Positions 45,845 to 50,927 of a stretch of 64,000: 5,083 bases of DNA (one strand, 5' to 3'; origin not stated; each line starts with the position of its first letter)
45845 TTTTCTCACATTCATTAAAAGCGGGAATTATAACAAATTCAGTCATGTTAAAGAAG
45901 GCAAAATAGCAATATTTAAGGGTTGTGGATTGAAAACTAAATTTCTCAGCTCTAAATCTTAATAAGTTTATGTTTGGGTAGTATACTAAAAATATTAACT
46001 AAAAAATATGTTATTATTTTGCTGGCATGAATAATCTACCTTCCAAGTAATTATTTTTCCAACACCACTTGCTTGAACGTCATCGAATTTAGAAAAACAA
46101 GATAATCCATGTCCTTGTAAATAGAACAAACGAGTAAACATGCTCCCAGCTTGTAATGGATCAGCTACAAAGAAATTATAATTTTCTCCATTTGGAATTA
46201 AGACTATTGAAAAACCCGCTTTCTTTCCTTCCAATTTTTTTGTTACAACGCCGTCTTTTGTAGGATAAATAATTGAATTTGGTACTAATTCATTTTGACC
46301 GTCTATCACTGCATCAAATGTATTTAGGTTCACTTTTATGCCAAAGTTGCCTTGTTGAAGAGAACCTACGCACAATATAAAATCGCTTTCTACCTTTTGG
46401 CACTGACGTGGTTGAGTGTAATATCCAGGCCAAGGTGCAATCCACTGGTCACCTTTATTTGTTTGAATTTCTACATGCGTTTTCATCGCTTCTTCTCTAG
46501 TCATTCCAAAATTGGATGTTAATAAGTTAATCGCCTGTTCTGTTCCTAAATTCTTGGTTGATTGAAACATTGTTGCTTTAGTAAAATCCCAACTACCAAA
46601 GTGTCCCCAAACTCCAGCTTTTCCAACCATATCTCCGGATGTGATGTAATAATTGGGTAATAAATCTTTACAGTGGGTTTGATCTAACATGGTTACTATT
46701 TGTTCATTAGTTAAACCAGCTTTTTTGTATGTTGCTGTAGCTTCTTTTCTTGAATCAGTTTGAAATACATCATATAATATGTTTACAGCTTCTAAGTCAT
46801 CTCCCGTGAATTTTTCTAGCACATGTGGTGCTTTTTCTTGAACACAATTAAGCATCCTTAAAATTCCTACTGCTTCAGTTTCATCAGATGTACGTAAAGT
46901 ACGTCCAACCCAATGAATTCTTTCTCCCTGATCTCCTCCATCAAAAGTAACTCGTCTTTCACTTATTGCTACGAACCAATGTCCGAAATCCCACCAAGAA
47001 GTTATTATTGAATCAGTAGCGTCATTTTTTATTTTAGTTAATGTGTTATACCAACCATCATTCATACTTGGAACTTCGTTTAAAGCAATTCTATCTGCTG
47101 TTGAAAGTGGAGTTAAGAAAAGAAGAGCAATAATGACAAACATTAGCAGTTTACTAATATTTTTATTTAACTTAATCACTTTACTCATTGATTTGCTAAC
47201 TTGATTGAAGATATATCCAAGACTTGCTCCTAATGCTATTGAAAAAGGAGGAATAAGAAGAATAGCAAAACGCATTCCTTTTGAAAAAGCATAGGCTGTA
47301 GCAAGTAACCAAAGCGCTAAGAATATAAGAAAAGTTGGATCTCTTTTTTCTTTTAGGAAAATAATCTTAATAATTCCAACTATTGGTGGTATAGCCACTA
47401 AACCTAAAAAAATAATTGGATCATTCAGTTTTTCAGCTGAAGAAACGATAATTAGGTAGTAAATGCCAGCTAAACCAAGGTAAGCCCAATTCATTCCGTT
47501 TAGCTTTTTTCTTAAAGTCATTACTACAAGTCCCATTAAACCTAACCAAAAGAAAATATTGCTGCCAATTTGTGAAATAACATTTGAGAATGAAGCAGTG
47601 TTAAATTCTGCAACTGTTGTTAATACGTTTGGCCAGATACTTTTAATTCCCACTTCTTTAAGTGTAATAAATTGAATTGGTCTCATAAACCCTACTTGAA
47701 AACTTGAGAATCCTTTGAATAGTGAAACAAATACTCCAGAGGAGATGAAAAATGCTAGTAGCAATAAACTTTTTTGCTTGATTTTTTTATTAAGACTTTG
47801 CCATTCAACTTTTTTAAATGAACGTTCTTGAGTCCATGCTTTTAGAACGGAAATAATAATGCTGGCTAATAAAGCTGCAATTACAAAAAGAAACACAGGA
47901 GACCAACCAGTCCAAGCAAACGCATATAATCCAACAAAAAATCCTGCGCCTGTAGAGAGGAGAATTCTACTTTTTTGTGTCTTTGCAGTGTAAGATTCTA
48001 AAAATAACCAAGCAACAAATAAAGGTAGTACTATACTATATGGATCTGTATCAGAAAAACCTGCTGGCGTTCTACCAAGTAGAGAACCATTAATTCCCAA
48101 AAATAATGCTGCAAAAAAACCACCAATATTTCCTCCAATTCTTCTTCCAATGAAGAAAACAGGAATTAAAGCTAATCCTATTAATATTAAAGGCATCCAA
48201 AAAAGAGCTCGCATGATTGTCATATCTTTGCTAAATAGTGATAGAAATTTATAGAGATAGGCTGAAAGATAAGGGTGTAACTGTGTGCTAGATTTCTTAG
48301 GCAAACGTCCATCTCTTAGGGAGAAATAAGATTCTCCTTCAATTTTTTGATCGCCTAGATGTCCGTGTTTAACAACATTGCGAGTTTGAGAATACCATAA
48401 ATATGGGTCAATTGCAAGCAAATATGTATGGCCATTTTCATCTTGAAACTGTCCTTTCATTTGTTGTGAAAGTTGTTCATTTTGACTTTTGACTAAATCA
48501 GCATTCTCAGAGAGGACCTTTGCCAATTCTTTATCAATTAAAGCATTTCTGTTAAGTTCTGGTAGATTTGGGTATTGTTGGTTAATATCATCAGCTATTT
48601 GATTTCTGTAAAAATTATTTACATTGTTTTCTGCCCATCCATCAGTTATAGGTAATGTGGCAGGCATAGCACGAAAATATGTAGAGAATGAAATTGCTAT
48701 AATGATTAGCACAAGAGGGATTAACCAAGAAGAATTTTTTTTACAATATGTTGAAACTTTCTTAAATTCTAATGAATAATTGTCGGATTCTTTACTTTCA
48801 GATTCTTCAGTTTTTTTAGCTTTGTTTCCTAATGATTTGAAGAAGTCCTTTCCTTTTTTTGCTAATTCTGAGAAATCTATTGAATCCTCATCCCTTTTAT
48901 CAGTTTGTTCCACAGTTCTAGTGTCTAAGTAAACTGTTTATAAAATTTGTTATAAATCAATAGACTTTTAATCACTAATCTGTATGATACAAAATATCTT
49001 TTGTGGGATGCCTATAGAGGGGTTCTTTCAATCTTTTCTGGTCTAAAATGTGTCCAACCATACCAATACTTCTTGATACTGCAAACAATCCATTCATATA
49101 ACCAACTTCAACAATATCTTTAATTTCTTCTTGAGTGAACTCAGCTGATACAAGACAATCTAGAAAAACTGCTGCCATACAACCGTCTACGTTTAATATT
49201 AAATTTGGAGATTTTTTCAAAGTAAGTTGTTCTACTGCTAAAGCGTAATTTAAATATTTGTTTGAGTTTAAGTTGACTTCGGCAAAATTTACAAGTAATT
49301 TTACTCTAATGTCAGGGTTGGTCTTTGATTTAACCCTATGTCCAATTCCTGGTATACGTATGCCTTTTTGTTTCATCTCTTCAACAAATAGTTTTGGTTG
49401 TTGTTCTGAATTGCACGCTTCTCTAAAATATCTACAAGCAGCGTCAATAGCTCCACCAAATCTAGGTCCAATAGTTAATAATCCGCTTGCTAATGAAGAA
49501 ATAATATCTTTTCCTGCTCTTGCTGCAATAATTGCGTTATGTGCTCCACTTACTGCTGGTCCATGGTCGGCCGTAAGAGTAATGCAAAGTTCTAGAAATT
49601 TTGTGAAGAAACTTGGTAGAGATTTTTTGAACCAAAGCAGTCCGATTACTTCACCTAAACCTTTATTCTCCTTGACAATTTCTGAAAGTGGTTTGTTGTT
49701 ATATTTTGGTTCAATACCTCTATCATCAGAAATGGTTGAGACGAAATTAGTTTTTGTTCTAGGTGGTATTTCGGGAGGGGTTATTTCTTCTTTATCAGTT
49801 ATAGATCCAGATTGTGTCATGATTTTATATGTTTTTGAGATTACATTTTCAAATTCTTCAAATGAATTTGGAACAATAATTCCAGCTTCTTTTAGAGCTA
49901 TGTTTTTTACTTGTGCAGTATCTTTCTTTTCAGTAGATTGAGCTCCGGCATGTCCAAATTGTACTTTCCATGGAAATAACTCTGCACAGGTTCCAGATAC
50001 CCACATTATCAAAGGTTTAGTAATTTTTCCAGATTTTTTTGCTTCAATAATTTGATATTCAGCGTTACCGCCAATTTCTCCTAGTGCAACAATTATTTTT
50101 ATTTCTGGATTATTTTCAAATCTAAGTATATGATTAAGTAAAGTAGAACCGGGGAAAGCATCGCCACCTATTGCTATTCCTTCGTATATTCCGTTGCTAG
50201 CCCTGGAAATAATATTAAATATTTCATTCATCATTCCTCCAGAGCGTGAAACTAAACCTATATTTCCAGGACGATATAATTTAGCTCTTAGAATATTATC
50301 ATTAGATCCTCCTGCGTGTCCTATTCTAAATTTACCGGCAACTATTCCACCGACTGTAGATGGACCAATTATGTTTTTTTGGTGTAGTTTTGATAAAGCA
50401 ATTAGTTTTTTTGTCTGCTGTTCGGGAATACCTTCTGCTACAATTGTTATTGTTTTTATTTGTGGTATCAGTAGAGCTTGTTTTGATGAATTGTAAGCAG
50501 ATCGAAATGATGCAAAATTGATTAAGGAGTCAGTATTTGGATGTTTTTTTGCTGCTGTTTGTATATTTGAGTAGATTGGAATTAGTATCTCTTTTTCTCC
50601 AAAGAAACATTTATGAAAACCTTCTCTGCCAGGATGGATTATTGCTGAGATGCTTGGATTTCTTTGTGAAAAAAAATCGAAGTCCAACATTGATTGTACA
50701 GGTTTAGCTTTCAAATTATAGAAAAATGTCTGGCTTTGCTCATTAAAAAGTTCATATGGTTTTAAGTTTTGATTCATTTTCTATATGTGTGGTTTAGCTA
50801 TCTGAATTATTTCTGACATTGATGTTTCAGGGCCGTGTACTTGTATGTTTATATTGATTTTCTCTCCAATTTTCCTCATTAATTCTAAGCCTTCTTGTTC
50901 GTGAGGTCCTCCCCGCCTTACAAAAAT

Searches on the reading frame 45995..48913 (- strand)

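Call 3: search_protein_families(library=pfam, proteins=[window:45995-48913:-], max_evalue=0.01)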
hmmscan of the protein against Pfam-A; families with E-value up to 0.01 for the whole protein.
window:45995-48913:- (972 aa): 2 families
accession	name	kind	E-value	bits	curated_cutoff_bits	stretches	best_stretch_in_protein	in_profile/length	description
PF02516.20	STT3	-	4.4e-44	152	24.5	1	144-598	8-401/405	Oligosaccharyl transferase STT3, N-terminal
PF21436.2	STT3-PglB_core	-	0.0011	19.9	23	1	635-694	3-62/131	STT3/PglB/AglB core domain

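Call 4: search_protein_families(library=ncbifam, proteins=[window:45995-48913:-], max_evalue=0.01)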
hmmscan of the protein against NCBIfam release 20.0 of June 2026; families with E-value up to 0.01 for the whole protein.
window:45995-48913:- (972 aa): 2 families
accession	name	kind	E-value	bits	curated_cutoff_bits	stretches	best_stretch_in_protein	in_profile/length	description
TIGR04154.1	archaeo_STT3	subfamily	3.9e-18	65.2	450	1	215-655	75-552/831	oligosaccharyl transferase, archaeosortase A system-associated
NF050801.1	ProtGlycPglB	equivalog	1e-11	44.1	1300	2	216-351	85-207/713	undecaprenyl-diphosphooligosaccharide--protein glycotransferase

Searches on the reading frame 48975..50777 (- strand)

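Call 3: search_protein_families(library=pfam, proteins=[window:48975-50777:-], max_evalue=0.01)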
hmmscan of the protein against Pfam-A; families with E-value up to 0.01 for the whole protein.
window:48975-50777:- (600 aa): 3 families
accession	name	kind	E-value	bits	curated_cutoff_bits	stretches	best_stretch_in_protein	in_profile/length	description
PF00285.26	Citrate_synt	-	2.9e-23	82.9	27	1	362-589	139-355/357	Citrate synthase, C-terminal domain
PF00549.24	Ligase_CoA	-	8e-17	62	24.5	1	176-300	1-127/128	CoA-ligase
PF13607.11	Succ_CoA_lig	-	2e-05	24.8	27.4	1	170-312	1-134/138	Succinyl-CoA ligase like flavodoxin domain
